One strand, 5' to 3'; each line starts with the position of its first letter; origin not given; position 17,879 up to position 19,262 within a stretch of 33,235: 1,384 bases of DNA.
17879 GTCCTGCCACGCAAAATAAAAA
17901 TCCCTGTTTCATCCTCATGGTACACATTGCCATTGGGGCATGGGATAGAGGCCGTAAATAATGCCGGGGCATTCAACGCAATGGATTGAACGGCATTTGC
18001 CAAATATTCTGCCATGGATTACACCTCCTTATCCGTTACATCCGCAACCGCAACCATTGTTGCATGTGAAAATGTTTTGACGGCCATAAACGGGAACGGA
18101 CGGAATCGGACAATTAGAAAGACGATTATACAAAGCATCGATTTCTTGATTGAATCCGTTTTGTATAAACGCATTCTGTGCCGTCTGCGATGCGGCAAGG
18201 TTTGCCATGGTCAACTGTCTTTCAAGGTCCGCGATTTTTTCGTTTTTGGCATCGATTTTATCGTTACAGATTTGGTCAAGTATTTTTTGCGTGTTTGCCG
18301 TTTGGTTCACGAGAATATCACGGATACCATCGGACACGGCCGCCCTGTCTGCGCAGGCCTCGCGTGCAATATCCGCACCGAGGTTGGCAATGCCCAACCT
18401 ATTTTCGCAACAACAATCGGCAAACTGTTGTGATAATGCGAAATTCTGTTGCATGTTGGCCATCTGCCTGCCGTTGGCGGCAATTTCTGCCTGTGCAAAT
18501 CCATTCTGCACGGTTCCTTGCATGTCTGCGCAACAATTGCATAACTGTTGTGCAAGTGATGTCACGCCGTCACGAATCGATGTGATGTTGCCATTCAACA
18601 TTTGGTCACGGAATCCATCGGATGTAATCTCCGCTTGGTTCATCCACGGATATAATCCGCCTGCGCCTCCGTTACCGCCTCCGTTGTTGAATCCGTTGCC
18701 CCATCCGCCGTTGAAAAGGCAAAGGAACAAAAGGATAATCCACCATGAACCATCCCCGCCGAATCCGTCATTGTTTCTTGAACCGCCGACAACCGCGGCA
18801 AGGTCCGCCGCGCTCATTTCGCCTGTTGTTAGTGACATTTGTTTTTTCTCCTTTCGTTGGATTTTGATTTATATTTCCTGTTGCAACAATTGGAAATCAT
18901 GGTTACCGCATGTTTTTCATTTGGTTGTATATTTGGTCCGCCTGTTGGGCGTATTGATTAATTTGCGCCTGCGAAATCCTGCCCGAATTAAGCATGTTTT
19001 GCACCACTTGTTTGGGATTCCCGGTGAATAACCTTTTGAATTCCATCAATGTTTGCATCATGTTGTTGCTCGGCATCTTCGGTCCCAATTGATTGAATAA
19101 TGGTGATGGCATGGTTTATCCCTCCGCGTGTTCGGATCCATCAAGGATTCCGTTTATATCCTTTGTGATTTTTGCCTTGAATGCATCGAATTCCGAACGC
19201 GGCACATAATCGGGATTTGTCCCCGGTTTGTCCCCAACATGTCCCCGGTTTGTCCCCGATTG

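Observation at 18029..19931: Large double-glycine-leader protein with a possible stand-alone Cys protease and no ABC exporter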

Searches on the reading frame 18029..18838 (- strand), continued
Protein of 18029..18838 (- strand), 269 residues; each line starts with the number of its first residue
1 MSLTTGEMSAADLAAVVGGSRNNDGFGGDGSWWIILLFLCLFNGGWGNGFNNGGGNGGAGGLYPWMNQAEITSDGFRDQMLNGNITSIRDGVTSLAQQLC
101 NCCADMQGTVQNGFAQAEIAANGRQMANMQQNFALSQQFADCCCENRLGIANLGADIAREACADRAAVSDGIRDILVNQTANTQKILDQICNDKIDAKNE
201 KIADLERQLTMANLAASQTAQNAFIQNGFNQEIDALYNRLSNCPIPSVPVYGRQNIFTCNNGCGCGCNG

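Call 73: search_solved_structures(query=A6, max_evalue=10, show_alignments=2)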
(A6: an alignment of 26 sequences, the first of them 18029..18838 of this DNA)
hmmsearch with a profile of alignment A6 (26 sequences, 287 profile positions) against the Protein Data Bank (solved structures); distinct sequences matched with E-value up to 10: 25.
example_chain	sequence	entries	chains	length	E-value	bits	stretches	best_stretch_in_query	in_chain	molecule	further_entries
1nh3_A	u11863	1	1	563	0.02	17.6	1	130-246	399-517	DNA topoisomerase I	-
1rrj_A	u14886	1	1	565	0.02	17.6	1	130-246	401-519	DNA topoisomerase I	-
1a31_A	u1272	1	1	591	0.022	17.5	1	130-246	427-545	PROTEIN (TOPOISOMERASE I)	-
1k4s_A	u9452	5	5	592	0.022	17.5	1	130-246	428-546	DNA topoisomerase I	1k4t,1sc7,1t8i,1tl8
1seu_A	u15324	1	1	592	0.022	17.5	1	130-246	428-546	DNA topoisomerase I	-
1lpq_A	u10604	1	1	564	0.025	17.3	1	130-246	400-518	DNA topoisomerase I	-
1a35_A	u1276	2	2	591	0.027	17.2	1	130-246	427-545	PROTEIN (DNA TOPOISOMERASE I) | TOPOISOMERASE I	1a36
1r49_A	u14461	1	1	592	0.038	16.7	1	130-246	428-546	DNA topoisomerase I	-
8qyy_A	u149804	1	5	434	0.039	16.7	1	80-200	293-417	Anti-phage defense ZorAB system ZorA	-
1rr8_C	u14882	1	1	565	0.078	15.7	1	168-246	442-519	DNA topoisomerase I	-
1ej9_A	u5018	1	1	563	0.085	15.6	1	171-246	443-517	DNA TOPOISOMERASE I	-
7emf_U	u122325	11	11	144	0.2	14.4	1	87-143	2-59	Mediator of RNA polymerase II transcription subunit 21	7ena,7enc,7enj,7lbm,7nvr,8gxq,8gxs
8t1i_P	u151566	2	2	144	0.34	13.6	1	87-143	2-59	Mediator of RNA polymerase II transcription subunit 21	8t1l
6w1s_P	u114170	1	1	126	0.57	12.9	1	89-143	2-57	Mediator of RNA polymerase II transcription subunit 21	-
8i8b_A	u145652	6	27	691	0.81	12.4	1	203-260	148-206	Viral capsid associated protein | Capsid-associated protein VP80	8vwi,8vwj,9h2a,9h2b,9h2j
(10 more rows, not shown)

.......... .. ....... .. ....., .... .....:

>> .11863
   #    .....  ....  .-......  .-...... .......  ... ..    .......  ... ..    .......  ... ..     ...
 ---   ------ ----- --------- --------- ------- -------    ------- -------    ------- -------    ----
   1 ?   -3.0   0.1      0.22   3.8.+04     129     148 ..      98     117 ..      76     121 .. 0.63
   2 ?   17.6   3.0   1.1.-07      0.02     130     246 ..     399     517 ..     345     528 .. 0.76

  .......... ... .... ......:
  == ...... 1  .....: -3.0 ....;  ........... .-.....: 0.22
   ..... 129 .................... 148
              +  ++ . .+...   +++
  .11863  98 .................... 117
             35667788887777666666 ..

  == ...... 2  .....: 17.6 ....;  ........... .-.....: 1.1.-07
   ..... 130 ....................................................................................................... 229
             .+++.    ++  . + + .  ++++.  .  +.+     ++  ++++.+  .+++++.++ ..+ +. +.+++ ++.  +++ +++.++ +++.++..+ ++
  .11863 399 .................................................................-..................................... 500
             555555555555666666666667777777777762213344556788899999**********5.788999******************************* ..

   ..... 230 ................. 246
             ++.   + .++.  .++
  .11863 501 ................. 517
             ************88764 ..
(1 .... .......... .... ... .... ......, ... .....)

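Call 78: search_protein_families(library=pfam, proteins=[L018:7521-8009:+, L013:7182-7655:+, L149:3244-3732:+, L018:5215-5700:+, L090:1504-1989:+, L151:4712-5164:+, L018:5600-5830:+, L066:123-356:+, L018:6875-7333:+, L018:5869-6747:+], max_evalue=0.1)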
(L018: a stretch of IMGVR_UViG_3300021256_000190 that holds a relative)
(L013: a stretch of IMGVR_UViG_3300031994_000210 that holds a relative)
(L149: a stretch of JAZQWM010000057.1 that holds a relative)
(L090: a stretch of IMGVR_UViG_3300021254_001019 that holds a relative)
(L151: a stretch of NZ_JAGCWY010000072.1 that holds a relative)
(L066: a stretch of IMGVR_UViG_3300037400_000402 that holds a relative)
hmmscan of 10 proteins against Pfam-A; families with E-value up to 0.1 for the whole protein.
L018:7521-8009:+ (163 aa): 0 families

L013:7182-7655:+ (158 aa): 2 families
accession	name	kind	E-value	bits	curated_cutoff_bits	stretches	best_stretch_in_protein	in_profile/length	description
PF07172.16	GRP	-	0.00025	22.1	30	1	57-107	36-88/90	Glycine rich protein family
PF03993.17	DUF349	-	0.096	13.5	23.9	0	11-32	29-50/75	Domain of Unknown Function (DUF349)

L149:3244-3732:+ (163 aa): 1 family
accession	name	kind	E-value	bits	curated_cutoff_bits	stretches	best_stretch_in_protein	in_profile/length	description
PF10199.14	Adaptin_binding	-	0.031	15.5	32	0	29-62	54-87/98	Alpha and gamma adaptin binding protein p34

L018:5215-5700:+ (162 aa): 3 families
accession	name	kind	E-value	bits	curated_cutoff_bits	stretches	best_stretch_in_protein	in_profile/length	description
PF01366.23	PRTP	-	0.0019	16.9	24.6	1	15-146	313-445/656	Herpesvirus processing and transport protein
PF12932.12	Sec16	-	0.049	14.6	23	0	74-113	19-58/119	Vesicle coat trafficking protein Sec16 mid-region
PF20463.3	PDH_C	-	0.079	13.7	22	1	3-49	54-101/102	Prephenate dehydrogenase, dimerization domain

L090:1504-1989:+ (162 aa): 0 families

L151:4712-5164:+ (151 aa): 0 families

L018:5600-5830:+ (77 aa): 2 families
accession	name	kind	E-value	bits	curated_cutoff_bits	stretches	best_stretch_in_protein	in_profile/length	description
PF14666.11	RICTOR_M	-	0.05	13.8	27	1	12-57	35-79/104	Rapamycin-insensitive companion of mTOR, middle domain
PF06485.17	Tab2-like_N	-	0.077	13.5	25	0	22-74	30-85/103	RNA-binding protein Tab2/Atab2 N terminal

L066:123-356:+ (78 aa): 0 families

L018:6875-7333:+ (153 aa): 2 families
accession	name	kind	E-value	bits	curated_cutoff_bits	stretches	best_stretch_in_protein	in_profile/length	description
PF18573.7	BclA_C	-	0.003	17.9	38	1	57-152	45-127/128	BclA C-terminal domain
PF13385.13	Laminin_G_3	-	0.03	14.9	27.6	1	15-107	3-87/151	Concanavalin A-like lectin/glucanases superfamily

L018:5869-6747:+ (293 aa): 4 families
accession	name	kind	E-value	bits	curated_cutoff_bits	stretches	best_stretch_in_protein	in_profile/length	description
PF14772.11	NYD-SP28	-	0.011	16.2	22.1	1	203-232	61-90/102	Sperm tail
PF21662.3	WipA_N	-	0.023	15.6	27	1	197-239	19-61/105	WipA, alpha-helical hairpin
PF05266.19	DUF724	-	0.038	14.3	38.4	0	200-238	120-158/188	Protein of unknown function (DUF724)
PF23169.1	HalD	-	0.063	13.1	26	1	180-249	38-106/228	Halogenase D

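Call 90: list_cluster_members(proteins=[P0059, P0060, P0143, P0157, P0184, P0201, P0205, P0332])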
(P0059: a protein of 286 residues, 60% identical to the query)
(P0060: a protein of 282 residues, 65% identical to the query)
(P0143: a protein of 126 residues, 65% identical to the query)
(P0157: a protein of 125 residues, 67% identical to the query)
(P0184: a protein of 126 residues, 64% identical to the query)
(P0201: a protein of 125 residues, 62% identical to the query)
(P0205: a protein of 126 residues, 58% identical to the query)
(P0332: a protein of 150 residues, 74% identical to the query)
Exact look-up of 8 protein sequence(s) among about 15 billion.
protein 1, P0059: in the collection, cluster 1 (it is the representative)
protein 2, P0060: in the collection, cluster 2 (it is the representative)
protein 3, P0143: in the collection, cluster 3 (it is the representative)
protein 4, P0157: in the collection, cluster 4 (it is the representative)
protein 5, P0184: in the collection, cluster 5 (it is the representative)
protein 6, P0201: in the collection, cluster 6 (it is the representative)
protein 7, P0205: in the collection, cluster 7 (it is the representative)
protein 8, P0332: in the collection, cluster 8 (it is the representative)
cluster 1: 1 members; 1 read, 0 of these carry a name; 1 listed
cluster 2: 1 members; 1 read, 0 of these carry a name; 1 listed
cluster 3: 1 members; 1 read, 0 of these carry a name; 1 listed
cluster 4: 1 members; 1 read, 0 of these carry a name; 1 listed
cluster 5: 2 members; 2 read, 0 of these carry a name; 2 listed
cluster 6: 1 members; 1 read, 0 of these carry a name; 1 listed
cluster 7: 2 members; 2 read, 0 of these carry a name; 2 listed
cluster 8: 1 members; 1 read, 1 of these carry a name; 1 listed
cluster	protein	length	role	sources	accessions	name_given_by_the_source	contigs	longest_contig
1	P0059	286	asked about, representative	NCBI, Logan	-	-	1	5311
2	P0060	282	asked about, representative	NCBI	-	-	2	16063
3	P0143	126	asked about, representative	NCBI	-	-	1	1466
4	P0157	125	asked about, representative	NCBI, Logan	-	-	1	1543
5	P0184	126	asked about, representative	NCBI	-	-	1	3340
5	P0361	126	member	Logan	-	-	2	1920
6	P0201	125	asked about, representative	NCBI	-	-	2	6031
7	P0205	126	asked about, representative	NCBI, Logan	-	-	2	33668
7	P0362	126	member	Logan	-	-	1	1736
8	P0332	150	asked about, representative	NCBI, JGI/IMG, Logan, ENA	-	hypothetical protein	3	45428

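Call 93: search_protein_representatives(alignment_id=A9)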
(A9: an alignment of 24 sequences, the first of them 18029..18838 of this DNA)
Query: 24 sequences, 285 profile positions. Proteins with E-value up to 0.001 (for the whole library): 1772; up to 1e-10: 888; up to 1e-30: 299. The best 150 are listed.
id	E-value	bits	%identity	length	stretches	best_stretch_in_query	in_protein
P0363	4.3e-123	426.4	-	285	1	1-283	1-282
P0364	6.3e-102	356.9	-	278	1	1-280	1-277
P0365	9.5e-101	353.1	-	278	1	1-283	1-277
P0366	4.8e-98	344.2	-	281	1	1-280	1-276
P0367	8.4e-97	340.1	-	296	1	1-284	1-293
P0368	9.7e-97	339.9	-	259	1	20-283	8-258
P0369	4.4e-96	337.8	-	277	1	1-281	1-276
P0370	2.2e-95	335.5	-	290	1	18-282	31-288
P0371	1.6e-94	332.6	-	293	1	19-284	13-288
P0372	5.2e-90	317.8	-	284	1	5-284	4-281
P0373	2.1e-89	315.8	-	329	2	92-283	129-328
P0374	4.2e-86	305.0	-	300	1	18-283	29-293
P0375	1.2e-85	303.6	-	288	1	4-283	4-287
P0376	4.6e-85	301.6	-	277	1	1-282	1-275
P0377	9.0e-84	297.4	-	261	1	1-261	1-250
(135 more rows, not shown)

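Call 100: find_encoding_contigs(protein=P0110, flank=10000, max_places=1)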
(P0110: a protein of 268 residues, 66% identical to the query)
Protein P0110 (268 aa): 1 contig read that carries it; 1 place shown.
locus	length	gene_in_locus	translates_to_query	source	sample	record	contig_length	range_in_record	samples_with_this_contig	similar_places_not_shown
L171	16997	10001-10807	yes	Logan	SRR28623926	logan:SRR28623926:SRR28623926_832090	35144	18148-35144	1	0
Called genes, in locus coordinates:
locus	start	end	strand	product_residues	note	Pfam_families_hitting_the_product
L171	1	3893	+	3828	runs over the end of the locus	PF18798:LPD3 (weak), PF18760:ART-PolyVal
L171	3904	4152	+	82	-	-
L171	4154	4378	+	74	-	PF16938:Phage_holin_Dp1 (weak)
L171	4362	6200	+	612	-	PF21300:LbR_Ice_bind (weak)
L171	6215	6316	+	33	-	-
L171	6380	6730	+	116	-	-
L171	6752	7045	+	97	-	-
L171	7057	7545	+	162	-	-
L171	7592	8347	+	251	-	PF05257:CHAP, PF08239:SH3_3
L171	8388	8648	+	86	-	-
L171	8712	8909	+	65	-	PF04545:Sigma70_r4 (weak)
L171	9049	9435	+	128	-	-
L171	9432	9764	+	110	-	-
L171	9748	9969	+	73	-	-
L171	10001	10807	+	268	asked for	-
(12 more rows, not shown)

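Call 101: find_encoding_contigs(protein=P0055, flank=10000, max_places=1)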
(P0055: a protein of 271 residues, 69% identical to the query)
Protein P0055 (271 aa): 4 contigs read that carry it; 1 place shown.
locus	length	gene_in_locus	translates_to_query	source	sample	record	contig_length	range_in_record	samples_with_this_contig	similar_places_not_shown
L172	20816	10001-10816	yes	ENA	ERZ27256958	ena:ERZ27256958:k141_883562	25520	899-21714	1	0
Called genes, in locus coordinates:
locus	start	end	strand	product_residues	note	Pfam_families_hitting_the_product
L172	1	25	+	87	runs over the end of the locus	-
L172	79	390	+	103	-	-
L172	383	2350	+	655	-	-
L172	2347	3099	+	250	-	-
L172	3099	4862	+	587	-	PF24032:YQBQ (faint), PF06605:Prophage_tail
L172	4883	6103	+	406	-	PF22337:Phage_fiber_rpt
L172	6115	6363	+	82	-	-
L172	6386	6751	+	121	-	-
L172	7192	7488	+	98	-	-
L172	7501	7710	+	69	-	PF16938:Phage_holin_Dp1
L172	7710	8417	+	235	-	PF01832:Glucosaminidase, PF01471:PG_binding_1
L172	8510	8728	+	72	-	-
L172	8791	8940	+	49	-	-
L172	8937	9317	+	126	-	-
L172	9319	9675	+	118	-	-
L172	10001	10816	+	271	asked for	-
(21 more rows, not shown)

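Call 102: find_encoding_contigs(protein=P0076, flank=10000, max_places=1)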
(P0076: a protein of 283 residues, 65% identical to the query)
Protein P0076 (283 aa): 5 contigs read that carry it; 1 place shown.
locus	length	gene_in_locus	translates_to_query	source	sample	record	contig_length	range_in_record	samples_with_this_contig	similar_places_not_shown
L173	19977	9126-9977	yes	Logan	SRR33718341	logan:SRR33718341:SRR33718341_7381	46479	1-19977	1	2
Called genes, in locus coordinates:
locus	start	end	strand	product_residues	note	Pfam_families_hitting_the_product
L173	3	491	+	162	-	?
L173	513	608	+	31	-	-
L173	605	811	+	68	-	PF16945:Phage_r1t_holin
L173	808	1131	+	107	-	-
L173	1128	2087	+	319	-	PF05257:CHAP (weak), PF08230:CW_7, PF08239:SH3_3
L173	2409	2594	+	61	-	-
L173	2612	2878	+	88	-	PF24726:DUF7678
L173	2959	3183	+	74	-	-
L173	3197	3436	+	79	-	-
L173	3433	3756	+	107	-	-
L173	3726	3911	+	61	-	-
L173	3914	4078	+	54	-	-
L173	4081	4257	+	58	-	-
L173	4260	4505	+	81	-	-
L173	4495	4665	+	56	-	-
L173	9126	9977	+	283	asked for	-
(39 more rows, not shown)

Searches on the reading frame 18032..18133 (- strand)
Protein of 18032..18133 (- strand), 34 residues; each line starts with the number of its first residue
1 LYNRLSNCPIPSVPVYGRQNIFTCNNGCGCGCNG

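Call 96: search_protein_families(library=ncbifam, proteins=[window:18032-18133:-], max_evalue=10)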
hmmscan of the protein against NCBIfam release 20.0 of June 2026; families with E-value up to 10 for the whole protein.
seq(34 aa): 0 families

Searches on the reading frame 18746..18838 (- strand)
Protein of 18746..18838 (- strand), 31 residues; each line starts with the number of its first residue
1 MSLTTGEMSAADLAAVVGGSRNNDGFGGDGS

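Call 96: search_protein_families(library=ncbifam, proteins=[window:18746-18838:-], max_evalue=10)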
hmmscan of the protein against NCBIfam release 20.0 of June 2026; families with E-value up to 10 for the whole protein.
seq(31 aa): 0 families

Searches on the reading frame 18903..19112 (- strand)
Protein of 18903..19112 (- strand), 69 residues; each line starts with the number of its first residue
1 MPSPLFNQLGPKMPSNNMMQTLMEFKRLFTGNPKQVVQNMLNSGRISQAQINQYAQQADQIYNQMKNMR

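Call 4: search_protein_families(library=pfam, proteins=[window:18903-19112:-], max_evalue=1)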
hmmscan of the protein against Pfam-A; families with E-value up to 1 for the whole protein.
window:18903-19112:- (69 aa): 2 families
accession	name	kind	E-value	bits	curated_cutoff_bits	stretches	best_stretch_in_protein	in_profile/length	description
PF21645.3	FakA-like_M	-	0.03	14.6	24.9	1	30-60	49-79/80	Fatty acid kinase subunit A-like, middle domain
PF14327.11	CSTF2_hinge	-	0.083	13.8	27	1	12-42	24-53/81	Hinge domain of cleavage stimulation factor subunit 2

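Call 5: search_protein_families(library=phrogs, proteins=[window:18903-19112:-], max_evalue=0.01)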
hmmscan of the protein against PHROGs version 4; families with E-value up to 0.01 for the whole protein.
window:18903-19112:- (69 aa): 1 family
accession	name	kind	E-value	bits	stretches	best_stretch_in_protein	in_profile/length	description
phrog_22984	-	unknown function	1.1e-13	52.4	1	1-68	1-68/74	-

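Call 8: search_protein_families(library=ncbifam, proteins=[window:18903-19112:-], max_evalue=1)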
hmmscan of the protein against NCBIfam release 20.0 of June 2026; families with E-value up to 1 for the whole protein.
window:18903-19112:- (69 aa): 0 families

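Call 54: search_protein_families(library=padloc, proteins=[window:18903-19112:-], max_evalue=1)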
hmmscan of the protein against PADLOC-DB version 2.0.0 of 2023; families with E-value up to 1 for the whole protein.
window:18903-19112:- (69 aa): 1 family
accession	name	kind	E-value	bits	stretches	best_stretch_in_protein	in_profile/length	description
PDLC00565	JetA3|JetA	-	0.011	12.4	1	16-68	190-242/498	Unknown function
